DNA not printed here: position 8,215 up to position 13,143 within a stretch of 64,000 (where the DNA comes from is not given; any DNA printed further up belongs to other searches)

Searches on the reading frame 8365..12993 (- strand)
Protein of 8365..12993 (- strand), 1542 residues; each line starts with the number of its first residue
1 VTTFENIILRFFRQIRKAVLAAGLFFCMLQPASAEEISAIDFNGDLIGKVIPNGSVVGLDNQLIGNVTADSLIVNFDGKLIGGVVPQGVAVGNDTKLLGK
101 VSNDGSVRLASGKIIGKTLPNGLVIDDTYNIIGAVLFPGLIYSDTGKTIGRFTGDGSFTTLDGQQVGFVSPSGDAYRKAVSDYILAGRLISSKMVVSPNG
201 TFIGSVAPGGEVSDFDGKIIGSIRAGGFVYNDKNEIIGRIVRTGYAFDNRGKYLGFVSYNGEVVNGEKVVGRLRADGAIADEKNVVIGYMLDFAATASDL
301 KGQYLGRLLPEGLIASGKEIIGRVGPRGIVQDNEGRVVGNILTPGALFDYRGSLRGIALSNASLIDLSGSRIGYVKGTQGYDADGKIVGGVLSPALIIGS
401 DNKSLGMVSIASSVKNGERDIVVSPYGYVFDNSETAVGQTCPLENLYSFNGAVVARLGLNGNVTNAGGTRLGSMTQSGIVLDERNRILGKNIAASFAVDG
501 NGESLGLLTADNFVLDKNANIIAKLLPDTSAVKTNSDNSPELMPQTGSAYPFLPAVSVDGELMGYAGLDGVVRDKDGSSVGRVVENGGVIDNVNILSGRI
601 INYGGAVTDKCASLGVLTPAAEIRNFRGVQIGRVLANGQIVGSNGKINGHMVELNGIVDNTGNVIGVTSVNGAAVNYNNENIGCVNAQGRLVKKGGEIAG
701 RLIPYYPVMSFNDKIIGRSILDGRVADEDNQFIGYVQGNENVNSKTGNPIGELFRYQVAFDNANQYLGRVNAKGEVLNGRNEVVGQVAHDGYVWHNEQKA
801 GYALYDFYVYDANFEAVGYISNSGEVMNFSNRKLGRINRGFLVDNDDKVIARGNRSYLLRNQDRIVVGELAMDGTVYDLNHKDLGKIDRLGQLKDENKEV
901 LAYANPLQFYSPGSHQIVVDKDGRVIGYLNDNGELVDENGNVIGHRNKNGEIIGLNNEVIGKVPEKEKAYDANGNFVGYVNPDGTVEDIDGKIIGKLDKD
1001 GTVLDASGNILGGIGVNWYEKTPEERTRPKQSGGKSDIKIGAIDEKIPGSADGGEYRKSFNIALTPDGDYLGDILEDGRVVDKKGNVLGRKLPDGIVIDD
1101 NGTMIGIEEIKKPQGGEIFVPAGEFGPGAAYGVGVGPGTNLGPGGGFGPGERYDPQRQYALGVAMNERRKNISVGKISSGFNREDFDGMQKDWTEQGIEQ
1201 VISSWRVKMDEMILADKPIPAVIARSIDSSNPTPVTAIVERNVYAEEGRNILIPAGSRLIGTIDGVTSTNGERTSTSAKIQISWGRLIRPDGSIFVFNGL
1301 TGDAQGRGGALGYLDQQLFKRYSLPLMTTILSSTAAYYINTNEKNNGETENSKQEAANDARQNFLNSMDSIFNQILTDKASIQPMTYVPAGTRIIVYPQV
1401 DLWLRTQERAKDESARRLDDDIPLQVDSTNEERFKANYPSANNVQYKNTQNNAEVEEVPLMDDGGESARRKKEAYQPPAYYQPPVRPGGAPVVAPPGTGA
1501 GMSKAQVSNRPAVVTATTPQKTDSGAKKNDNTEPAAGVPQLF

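Call 17: search_protein_families(library=ncbifam, proteins=[window:8365-12993:-], max_evalue=1)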
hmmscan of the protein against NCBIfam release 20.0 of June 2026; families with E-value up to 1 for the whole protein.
window:8365-12993:- (1542 aa): 6 families
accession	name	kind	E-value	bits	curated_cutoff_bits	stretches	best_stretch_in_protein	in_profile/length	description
NF038092.1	T4SS_ComB10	equivalog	2.1e-32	112.3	300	1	1203-1406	14-213/225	DNA type IV secretion system protein ComB10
NF038091.1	T4SS_VirB10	equivalog_domain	4.9e-29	101.3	220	1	1209-1404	7-191/197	type IV secretion system protein VirB10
NF010405.0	PRK13831.1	subfamily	4.7e-14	52.1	386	1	1219-1398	251-421/433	IncP-type conjugal transfer protein TrbI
NF041422.1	VirB10_subf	subfamily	0.00056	19.6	400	1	1212-1368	214-371/404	VirB10/TraB/TrbI family type IV secretion system protein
NF010429.0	PRK13855.1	equivalog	0.00096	18.5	374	1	1211-1364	180-328/377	type IV secretion system protein VirB10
TIGR01643.1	YD_repeat_2x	repeat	0.17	12.5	15.8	0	970-986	1-17/42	YD repeat-containing protein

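Call 30: search_protein_families(library=pfam, proteins=[window:8365-12993:-], max_evalue=0.1)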
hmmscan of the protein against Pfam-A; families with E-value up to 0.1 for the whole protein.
window:8365-12993:- (1542 aa): 6 families
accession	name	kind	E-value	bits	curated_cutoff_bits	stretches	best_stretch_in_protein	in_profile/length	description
PF21785.3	Bflower_2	-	2.2e-58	195.4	38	10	811-905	6-97/112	5-fold beta-flower protein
PF03743.19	TrbI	-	1.3e-35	123.4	35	1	1213-1404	2-188/188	Bacterial conjugation TrbI-like protein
PF21784.3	Bflower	-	1.2e-20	74.5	25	2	798-851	9-61/116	4-fold beta flower protein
PF12396.14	DUF3659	-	6e-09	36.1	24.8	0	569-610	11-47/61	Protein of unknown function (DUF3659)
PF02625.21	XdhC_CoxI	-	0.039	14.3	24.3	0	189-210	23-43/68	XdhC and CoxI family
PF18755.6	RAMA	-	0.045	14.1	35.2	0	265-301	42-78/107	Restriction Enzyme Adenine Methylase Associated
